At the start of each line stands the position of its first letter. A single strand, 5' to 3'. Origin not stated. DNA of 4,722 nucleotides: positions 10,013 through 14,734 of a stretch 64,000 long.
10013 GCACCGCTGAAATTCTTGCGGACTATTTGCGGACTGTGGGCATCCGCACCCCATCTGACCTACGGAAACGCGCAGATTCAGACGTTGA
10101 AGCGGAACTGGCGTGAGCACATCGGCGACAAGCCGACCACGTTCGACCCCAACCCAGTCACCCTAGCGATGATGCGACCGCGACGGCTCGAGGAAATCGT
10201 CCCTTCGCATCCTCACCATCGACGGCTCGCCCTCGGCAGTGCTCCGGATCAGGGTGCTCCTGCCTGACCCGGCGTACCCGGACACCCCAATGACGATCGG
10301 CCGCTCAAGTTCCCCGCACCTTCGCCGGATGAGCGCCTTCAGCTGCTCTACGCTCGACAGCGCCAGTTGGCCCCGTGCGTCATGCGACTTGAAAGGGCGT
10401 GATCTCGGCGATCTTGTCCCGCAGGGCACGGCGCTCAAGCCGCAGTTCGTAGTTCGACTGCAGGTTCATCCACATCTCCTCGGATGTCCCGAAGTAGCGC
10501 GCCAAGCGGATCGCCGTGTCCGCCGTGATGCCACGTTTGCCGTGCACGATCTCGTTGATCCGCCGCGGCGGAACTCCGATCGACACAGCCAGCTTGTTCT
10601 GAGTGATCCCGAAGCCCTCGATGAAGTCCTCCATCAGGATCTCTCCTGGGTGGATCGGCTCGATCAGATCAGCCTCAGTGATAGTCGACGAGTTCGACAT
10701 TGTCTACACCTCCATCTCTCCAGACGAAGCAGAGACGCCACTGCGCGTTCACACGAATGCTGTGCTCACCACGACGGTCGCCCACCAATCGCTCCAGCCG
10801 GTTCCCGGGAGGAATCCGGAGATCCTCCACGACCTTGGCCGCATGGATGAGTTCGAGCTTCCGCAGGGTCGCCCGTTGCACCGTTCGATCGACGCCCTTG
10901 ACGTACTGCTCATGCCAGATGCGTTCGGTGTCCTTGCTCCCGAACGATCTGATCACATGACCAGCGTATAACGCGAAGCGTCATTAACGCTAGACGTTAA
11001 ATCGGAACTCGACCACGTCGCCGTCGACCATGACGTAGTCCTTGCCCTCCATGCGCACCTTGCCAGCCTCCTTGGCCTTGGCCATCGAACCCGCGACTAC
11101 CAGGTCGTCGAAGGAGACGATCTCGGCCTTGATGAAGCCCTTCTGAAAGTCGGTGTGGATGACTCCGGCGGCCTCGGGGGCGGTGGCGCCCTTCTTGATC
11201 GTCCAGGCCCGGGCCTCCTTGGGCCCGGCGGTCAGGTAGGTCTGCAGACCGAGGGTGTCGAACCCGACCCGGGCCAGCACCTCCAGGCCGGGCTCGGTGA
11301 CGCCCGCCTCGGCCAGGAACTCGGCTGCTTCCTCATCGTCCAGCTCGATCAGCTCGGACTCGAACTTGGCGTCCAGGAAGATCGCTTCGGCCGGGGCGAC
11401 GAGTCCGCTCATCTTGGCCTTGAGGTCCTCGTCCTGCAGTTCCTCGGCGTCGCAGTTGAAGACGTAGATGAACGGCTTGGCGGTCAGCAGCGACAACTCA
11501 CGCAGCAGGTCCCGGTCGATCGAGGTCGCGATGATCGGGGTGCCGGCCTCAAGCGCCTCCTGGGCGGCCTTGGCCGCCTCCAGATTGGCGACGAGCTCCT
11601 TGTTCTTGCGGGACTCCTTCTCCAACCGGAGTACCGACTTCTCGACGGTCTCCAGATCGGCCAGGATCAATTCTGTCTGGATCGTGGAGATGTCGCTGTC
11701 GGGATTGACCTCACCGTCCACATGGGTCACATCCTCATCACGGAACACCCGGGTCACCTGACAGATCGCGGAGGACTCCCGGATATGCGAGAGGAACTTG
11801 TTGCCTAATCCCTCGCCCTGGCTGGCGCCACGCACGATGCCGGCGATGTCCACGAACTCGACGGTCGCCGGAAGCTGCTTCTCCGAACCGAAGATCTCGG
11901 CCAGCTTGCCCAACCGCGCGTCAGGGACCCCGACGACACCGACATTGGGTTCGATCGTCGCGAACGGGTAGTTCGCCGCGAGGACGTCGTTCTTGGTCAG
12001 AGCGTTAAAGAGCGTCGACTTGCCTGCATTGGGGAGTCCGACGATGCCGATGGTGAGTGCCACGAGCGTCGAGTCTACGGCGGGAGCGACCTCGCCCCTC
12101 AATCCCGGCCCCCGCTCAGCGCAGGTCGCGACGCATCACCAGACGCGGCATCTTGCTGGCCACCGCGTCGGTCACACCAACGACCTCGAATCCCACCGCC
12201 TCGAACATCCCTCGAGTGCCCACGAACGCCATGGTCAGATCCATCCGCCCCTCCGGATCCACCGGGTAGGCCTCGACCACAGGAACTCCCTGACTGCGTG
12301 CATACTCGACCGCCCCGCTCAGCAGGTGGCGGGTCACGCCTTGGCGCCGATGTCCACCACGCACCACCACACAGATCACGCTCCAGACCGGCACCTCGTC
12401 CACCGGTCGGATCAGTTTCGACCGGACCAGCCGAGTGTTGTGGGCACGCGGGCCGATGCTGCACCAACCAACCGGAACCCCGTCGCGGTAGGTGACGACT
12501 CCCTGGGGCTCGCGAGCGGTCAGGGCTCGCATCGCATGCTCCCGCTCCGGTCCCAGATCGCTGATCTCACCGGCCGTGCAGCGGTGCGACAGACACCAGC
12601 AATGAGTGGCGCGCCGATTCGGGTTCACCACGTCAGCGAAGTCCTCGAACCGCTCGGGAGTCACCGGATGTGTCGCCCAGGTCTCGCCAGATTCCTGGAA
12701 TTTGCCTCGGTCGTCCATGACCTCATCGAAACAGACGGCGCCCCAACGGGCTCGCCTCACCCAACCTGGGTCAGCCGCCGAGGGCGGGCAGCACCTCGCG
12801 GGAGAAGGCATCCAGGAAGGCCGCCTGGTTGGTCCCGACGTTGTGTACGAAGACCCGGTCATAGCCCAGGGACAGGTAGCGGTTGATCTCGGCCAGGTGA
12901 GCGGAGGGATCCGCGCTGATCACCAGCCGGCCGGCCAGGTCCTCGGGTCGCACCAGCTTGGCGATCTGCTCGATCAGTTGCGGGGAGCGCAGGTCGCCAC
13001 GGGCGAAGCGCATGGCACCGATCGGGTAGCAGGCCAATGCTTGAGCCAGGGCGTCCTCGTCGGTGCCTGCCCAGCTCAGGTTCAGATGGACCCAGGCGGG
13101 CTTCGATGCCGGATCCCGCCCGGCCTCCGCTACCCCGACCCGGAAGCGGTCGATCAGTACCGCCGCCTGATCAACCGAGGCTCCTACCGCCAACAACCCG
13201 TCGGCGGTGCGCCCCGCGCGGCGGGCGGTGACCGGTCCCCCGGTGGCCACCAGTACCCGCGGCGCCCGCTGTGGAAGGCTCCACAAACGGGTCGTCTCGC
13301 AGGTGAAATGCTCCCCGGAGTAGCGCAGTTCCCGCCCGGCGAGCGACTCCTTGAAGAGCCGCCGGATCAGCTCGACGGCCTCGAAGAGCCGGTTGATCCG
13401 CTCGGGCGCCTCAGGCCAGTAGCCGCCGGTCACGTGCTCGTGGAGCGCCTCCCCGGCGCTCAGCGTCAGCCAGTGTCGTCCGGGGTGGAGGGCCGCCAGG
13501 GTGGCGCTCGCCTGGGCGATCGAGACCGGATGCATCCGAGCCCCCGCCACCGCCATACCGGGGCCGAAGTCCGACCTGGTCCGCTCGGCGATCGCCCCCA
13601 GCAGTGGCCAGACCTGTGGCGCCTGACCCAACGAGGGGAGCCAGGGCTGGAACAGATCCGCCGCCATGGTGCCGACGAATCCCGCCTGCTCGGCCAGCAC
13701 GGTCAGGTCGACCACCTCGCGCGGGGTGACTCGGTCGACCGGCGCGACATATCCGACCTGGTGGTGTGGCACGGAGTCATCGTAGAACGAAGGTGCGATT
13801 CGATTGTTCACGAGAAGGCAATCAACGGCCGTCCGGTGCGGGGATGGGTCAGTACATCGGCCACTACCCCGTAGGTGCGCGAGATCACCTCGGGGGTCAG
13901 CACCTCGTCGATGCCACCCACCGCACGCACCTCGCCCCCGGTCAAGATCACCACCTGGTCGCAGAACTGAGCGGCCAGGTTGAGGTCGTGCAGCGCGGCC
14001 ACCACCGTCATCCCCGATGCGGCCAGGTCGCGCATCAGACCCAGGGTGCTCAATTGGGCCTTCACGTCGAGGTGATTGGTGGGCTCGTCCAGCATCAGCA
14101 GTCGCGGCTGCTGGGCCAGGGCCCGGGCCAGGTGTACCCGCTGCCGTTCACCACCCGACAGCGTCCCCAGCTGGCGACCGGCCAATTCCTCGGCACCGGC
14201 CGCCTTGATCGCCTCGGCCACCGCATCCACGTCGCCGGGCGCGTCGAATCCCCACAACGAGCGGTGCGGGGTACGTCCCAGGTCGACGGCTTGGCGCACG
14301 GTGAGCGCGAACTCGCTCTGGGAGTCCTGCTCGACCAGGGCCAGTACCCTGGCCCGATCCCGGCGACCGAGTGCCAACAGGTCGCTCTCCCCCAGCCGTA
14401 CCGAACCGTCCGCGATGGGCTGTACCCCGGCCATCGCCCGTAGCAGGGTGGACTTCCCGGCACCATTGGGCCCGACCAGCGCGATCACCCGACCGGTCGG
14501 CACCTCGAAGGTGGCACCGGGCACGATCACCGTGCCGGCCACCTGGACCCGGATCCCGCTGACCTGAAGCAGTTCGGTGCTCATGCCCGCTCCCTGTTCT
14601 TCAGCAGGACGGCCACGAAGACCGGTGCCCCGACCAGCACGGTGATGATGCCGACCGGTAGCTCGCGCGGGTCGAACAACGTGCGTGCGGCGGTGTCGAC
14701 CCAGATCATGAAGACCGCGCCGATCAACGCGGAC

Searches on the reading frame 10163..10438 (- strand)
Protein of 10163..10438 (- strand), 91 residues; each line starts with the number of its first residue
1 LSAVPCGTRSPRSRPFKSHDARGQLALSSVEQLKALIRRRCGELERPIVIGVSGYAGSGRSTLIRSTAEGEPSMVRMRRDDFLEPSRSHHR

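Call 27: search_protein_families(library=pfam, proteins=[window:10163-10438:-], max_evalue=1)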
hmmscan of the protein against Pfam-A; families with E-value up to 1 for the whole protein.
window:10163-10438:- (91 aa): 8 families
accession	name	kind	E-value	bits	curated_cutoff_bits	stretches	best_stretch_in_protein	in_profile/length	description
PF25199.1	nSTAND_NTPase5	-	0.0017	18.7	34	1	27-68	22-62/145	Novel STAND NTPase 5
PF13191.12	AAA_16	-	0.023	15.6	32.6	1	30-69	9-46/167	AAA ATPase domain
PF06414.18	Zeta_toxin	-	0.03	14.2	22.3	1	41-82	10-54/199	Zeta toxin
PF03308.22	MeaB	-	0.03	13.8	23.1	1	33-66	19-52/273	Methylmalonyl Co-A mutase-associated GTPase MeaB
PF01443.25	Viral_helicase1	-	0.057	13.7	21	1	52-82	3-36/228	Viral superfamily 1 RNA helicase core domain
PF02492.25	cobW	-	0.094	12.7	20.7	1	49-69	2-22/180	CobW/HypB/UreG, nucleotide-binding domain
PF13671.12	AAA_33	-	0.11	13.3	27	1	50-83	2-34/143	AAA domain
PF00931.28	NB-ARC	-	0.12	12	23.5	1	42-67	16-38/248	NB-ARC domain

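Call 51: search_protein_families(library=padloc, proteins=[window:10163-10438:-], max_evalue=0.01)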
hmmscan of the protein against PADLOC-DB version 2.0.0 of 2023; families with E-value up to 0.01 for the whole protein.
window:10163-10438:- (91 aa): 0 families

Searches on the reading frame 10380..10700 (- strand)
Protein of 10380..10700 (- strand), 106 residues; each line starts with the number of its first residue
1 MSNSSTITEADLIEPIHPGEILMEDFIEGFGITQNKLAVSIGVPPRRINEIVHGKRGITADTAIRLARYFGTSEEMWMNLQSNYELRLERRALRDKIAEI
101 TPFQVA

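Call 15: search_protein_families(library=pfam, proteins=[window:10380-10700:-], max_evalue=0.001)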
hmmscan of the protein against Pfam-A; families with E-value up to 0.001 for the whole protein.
window:10380-10700:- (106 aa): 3 families
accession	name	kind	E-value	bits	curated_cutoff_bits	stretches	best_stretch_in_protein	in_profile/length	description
PF01381.28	HTH_3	-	2.7e-10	40.5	23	1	30-75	8-53/55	Helix-turn-helix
PF12844.13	HTH_19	-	1.2e-07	31.9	30.2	1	28-80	9-61/64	Helix-turn-helix domain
PF13560.12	HTH_31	-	0.00016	22.4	27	1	31-76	14-60/64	Helix-turn-helix domain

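Call 51: search_protein_families(library=padloc, proteins=[window:10380-10700:-], max_evalue=0.01)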
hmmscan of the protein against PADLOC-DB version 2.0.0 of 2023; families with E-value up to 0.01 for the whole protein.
window:10380-10700:- (106 aa): 2 families
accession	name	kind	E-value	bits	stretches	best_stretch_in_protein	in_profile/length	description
PDLC04775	PDC-M69A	-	9.3e-05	20.9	1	25-82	14-71/113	-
PDLC02926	HTH_VI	-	0.00094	17.4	1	31-99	14-82/92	-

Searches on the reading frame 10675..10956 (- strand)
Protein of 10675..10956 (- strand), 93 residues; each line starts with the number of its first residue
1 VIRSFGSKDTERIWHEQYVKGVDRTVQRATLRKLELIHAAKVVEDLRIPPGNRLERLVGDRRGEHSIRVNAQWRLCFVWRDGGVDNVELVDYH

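Call 27: search_protein_families(library=pfam, proteins=[window:10675-10956:-], max_evalue=1)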
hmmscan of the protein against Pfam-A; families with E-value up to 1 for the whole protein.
window:10675-10956:- (93 aa): 1 family
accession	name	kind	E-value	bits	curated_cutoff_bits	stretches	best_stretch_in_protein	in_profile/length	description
PF05015.19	HigB-like_toxin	-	8.1e-19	68.3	27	1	5-93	3-91/91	RelE-like toxin of type II toxin-antitoxin system HigB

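Call 51: search_protein_families(library=padloc, proteins=[window:10675-10956:-], max_evalue=0.01)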
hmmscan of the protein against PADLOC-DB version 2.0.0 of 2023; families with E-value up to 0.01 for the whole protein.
window:10675-10956:- (93 aa): 0 families

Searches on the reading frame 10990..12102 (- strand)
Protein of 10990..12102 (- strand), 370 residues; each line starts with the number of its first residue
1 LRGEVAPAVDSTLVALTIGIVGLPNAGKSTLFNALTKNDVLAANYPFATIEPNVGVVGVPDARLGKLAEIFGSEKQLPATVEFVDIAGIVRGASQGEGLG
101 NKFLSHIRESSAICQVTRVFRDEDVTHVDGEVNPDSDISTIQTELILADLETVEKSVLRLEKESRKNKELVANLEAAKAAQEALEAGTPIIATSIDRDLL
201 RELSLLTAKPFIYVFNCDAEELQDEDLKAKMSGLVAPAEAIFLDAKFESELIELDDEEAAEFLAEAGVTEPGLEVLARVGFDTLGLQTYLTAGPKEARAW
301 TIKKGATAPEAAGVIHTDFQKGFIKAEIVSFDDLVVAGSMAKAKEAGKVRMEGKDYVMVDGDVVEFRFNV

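Call 15: search_protein_families(library=pfam, proteins=[window:10990-12102:-], max_evalue=0.001)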
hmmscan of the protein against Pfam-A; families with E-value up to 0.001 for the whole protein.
window:10990-12102:- (370 aa): 5 families
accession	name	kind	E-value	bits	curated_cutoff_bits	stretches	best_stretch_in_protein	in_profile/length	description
PF06071.19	YchF-GTPase_C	-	6e-39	132.5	27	1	286-369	1-84/84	Protein of unknown function (DUF933)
PF01926.29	MMR_HSR1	-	4.5e-21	75.5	21.9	1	17-133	1-97/113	50S ribosome-binding GTPase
PF02421.24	FeoB_N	-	6e-08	32.8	27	1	17-58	2-43/156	Ferrous iron transport protein B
PF00350.29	Dynamin_N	-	0.0008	19.9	27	0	18-43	1-26/168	Dynamin family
PF02824.27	TGS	-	0.00097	19.6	22.2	0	301-366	12-58/60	TGS domain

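Call 50: find_encoding_contigs(protein=window:10993-12063:-, flank=10000, max_places=6)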
Protein seq(357 aa) (357 aa): no gene with exactly this product is on record in the collection.

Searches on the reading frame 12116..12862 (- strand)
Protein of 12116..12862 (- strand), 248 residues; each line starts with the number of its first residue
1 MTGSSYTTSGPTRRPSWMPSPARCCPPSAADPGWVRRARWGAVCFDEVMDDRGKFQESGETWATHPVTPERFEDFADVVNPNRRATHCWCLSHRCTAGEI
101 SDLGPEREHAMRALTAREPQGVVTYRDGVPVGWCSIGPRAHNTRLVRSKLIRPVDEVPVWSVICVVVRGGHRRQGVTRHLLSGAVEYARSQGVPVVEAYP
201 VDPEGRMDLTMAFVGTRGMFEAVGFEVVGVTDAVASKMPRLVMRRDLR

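Call 15: search_protein_families(library=pfam, proteins=[window:12116-12862:-], max_evalue=0.001)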
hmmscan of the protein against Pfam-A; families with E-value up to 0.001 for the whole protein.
window:12116-12862:- (248 aa): 2 families
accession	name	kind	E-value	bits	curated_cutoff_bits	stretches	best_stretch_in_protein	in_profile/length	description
PF00583.31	Acetyltransf_1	-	6.9e-09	36.4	20.7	1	114-198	28-98/116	Acetyltransferase (GNAT) family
PF13527.13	Acetyltransf_9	-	0.00064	20.2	25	0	156-203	69-116/127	Acetyltransferase (GNAT) domain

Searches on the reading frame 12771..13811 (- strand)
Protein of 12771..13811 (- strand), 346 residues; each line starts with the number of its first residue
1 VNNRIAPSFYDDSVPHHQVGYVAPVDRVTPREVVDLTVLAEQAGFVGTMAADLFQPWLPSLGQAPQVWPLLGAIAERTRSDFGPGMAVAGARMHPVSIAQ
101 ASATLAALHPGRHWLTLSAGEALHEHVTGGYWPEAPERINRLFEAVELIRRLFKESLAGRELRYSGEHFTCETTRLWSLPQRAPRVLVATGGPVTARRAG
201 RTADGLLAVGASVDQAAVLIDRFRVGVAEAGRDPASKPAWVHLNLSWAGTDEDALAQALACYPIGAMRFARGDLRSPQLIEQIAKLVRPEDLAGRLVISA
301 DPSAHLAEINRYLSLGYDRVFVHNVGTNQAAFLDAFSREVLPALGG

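Call 15: search_protein_families(library=pfam, proteins=[window:12771-13811:-], max_evalue=0.001)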
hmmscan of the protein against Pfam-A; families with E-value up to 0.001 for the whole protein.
window:12771-13811:- (346 aa): 1 family
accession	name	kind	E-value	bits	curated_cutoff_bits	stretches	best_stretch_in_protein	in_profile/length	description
PF00296.26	Bac_luciferase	-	2.5e-46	158.9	27.9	1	18-318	12-313/314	Luciferase-like monooxygenase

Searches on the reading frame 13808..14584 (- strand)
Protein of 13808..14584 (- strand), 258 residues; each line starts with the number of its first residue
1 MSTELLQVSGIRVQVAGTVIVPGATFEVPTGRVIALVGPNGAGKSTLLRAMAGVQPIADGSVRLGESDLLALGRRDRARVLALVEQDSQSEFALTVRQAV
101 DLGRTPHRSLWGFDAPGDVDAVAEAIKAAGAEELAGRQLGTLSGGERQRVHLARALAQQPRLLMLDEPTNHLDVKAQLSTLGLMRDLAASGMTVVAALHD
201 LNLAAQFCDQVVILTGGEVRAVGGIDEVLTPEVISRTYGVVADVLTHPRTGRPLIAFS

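Call 49: find_encoding_contigs(protein=window:13808-14584:-, flank=3000, max_places=3)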
Protein window:13808-14584:- (258 aa): 3 contigs read that carry it; 3 places shown.
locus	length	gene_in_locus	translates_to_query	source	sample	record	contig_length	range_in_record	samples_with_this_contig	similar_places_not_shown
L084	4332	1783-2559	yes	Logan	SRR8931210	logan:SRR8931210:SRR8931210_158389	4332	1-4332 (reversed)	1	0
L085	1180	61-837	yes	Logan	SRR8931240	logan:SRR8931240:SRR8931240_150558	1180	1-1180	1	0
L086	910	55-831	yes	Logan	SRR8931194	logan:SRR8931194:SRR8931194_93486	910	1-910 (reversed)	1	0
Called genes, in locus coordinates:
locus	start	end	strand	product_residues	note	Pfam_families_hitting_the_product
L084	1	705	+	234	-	?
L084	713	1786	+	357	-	PF01032:FecCD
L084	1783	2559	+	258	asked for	PF00005:ABC_tran, PF13304:AAA_21 (faint)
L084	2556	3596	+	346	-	PF00296:Bac_luciferase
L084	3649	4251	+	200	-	PF00583:Acetyltransf_1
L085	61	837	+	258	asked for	PF00005:ABC_tran, PF13304:AAA_21 (faint)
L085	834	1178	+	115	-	?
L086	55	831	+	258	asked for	PF00005:ABC_tran, PF13304:AAA_21 (faint)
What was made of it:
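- Tried and rejected: The chromosome could only be matched to three short Logan contigs through an ABC-ATPase gene (call 49).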
